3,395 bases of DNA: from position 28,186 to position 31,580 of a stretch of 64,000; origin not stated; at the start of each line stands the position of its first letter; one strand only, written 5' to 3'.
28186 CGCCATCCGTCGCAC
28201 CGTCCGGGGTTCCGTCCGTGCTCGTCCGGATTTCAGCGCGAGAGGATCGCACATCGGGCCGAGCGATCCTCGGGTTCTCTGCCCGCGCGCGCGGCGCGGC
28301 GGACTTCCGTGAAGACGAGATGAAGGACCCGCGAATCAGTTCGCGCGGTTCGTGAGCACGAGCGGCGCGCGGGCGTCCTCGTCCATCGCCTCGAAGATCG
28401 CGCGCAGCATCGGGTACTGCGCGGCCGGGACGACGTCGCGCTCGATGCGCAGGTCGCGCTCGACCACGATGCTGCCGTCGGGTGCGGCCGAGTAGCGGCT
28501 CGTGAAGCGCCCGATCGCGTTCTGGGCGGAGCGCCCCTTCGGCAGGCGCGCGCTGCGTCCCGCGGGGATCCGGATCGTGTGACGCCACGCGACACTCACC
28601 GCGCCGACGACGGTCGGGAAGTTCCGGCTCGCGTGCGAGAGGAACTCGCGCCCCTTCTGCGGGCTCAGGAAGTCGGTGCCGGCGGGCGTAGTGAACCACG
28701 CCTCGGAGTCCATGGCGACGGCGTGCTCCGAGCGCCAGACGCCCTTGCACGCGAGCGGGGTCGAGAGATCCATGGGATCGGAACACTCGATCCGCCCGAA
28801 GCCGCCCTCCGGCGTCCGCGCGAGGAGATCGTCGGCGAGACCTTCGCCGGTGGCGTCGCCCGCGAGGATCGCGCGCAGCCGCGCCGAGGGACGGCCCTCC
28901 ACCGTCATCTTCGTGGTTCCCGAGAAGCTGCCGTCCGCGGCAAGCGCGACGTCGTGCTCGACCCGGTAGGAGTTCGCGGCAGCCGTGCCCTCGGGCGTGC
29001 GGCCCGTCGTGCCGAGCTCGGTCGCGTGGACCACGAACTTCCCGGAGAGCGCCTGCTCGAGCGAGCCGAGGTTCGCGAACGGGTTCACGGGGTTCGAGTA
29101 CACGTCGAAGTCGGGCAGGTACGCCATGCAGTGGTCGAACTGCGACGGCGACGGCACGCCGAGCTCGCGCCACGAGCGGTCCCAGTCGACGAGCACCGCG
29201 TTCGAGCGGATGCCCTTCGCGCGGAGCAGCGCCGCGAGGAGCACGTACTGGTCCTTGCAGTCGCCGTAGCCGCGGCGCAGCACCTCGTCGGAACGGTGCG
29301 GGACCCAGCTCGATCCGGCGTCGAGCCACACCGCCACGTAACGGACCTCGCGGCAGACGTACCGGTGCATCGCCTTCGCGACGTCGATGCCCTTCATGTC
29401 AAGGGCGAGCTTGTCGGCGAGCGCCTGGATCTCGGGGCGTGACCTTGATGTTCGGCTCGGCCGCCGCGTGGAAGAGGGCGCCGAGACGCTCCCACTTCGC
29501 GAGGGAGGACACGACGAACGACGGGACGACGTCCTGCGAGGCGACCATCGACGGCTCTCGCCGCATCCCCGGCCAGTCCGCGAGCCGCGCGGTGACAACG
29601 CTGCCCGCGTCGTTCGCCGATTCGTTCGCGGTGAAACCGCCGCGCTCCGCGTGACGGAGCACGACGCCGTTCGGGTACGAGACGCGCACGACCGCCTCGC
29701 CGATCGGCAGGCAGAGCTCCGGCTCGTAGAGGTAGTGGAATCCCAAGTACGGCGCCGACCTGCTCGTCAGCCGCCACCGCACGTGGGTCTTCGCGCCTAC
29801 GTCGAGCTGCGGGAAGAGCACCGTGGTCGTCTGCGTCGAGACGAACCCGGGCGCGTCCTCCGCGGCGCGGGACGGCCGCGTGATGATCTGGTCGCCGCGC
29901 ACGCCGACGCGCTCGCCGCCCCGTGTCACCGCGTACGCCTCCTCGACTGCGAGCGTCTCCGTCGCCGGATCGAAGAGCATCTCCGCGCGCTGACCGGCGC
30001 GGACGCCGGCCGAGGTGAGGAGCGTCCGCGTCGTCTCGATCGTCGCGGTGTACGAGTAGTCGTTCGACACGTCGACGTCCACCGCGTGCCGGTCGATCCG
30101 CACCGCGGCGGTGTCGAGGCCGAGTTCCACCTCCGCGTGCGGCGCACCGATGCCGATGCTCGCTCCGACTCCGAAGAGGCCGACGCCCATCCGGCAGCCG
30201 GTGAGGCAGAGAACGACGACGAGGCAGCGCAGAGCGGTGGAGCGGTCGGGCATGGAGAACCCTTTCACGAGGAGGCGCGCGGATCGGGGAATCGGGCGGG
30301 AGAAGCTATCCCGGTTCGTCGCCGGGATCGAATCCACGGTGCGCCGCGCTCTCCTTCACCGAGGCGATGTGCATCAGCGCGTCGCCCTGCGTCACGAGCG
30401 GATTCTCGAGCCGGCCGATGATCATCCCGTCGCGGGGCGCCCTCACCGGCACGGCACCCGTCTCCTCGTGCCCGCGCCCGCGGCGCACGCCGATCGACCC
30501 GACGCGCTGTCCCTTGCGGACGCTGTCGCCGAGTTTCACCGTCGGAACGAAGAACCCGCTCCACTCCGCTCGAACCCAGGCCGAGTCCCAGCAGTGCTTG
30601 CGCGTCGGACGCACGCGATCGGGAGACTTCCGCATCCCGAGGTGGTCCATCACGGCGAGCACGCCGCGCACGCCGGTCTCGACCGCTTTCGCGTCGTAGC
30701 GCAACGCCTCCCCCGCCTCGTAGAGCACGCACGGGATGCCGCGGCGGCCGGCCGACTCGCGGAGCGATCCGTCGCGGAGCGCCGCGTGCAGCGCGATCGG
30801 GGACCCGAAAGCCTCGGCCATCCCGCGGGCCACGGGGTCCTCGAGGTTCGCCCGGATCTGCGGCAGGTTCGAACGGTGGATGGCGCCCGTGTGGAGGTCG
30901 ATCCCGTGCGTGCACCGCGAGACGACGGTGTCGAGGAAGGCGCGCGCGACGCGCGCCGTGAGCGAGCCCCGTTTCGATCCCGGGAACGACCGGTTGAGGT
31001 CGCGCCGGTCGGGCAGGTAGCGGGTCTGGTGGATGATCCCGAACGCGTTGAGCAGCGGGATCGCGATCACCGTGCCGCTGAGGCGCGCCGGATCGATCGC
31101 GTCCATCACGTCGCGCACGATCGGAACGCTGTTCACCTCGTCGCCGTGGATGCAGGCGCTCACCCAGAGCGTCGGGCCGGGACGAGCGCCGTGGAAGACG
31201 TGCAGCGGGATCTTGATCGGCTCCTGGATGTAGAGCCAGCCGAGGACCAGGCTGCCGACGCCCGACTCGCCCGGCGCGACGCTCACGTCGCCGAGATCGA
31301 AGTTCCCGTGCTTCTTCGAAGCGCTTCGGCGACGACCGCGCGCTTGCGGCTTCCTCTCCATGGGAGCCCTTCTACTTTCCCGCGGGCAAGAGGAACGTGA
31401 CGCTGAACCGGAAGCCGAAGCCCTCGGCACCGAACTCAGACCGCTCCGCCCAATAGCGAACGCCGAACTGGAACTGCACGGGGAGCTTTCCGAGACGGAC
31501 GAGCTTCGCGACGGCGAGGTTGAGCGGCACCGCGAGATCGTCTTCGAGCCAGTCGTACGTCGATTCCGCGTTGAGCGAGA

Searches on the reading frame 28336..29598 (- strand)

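Call 74: search_protein_families(library=pfam, proteins=[window:28336-29598:-], max_evalue=0.0001)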
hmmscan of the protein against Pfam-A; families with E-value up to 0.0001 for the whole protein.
window:28336-29598:- (420 aa): 1 family
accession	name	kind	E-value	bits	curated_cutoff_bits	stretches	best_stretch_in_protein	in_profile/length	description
PF01841.26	Transglut_core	-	5.7e-08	33.4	23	1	59-136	2-76/108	Transglutaminase-like superfamily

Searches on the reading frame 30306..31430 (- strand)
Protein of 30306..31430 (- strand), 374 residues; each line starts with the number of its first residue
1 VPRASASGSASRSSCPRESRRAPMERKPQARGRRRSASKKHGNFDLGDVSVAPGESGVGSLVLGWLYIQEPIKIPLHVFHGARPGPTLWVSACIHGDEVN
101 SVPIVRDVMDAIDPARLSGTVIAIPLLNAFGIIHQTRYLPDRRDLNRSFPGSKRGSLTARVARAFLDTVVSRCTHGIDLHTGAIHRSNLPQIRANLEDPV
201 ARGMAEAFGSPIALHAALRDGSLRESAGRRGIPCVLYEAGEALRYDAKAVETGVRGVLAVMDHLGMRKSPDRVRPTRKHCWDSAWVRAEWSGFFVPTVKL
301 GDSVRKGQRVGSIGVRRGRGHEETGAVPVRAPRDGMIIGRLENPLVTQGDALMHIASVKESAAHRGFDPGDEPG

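Call 74: search_protein_families(library=pfam, proteins=[window:30306-31430:-], max_evalue=0.0001)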
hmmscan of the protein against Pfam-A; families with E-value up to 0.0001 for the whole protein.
window:30306-31430:- (374 aa): 1 family
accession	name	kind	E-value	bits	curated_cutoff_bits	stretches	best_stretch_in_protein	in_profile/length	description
PF24827.1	AstE_AspA_cat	-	2.8e-36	125.3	25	1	84-264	1-192/192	Succinylglutamate desuccinylase/Aspartoacylase catalytic domain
